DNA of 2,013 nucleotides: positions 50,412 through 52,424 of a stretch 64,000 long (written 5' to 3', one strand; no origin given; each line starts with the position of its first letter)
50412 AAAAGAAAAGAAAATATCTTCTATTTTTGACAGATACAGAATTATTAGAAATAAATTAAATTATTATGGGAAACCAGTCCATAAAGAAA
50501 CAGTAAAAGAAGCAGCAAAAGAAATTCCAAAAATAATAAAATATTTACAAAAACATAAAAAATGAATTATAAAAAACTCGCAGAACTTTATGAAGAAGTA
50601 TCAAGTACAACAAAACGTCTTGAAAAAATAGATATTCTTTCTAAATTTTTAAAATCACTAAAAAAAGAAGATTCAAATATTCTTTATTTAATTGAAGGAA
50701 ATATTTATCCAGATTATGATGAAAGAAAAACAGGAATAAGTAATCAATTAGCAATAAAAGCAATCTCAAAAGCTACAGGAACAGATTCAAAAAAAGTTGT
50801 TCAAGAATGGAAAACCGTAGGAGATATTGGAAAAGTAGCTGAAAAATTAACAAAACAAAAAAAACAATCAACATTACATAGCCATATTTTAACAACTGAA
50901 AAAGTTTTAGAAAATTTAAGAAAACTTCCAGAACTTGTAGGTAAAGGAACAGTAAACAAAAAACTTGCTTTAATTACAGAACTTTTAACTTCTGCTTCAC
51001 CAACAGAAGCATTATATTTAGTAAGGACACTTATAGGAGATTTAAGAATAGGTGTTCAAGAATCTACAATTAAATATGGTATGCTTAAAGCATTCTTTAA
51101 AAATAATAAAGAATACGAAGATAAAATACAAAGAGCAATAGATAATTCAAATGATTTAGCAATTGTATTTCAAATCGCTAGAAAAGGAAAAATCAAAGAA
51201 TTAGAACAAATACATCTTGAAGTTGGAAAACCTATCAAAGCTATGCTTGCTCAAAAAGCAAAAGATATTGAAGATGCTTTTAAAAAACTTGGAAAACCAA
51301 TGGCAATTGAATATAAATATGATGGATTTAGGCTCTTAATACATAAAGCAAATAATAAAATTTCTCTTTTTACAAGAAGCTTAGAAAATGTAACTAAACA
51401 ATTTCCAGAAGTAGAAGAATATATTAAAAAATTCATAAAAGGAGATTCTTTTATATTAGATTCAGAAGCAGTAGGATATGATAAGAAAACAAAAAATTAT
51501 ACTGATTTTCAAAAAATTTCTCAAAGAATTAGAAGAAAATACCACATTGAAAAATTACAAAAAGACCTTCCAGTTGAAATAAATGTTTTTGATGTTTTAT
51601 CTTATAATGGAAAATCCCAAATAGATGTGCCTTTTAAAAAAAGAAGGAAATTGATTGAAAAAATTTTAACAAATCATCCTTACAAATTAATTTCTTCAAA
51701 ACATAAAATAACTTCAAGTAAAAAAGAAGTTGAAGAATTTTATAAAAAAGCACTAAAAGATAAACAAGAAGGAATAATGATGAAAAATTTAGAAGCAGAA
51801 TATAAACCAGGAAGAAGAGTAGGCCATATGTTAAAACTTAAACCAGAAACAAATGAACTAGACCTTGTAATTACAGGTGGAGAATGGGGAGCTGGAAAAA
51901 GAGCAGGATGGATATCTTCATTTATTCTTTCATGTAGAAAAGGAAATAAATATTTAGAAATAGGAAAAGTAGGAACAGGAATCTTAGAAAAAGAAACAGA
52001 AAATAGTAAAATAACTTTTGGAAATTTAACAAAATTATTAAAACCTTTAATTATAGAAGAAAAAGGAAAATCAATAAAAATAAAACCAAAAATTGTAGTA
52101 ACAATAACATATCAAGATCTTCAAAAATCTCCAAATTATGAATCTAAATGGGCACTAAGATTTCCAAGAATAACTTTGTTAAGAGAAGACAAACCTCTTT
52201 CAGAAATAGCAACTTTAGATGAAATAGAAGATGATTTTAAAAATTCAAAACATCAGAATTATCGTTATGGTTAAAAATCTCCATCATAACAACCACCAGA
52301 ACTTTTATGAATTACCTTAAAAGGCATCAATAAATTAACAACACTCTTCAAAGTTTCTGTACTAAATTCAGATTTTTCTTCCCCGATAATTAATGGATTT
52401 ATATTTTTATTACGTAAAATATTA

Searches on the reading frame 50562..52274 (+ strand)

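Call 62: search_protein_families(library=pfam, proteins=[window:50562-52274:+], max_evalue=0.001)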
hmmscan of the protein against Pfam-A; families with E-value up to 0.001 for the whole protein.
window:50562-52274:+ (570 aa): 4 families
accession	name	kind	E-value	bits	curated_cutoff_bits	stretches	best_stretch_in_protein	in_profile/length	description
PF01068.26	DNA_ligase_A_M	-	5e-55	186.8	26.2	1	228-427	2-204/204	ATP dependent DNA ligase domain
PF04675.19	DNA_ligase_A_N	-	1.6e-39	136.4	24.6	1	3-170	2-169/174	DNA ligase N terminus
PF04679.21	DNA_ligase_A_C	-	2e-13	51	27.5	1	447-544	1-94/94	ATP dependent DNA ligase C terminal region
PF09414.15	RNA_ligase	-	3.2e-05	24.6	27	1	247-413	3-161/171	RNA ligase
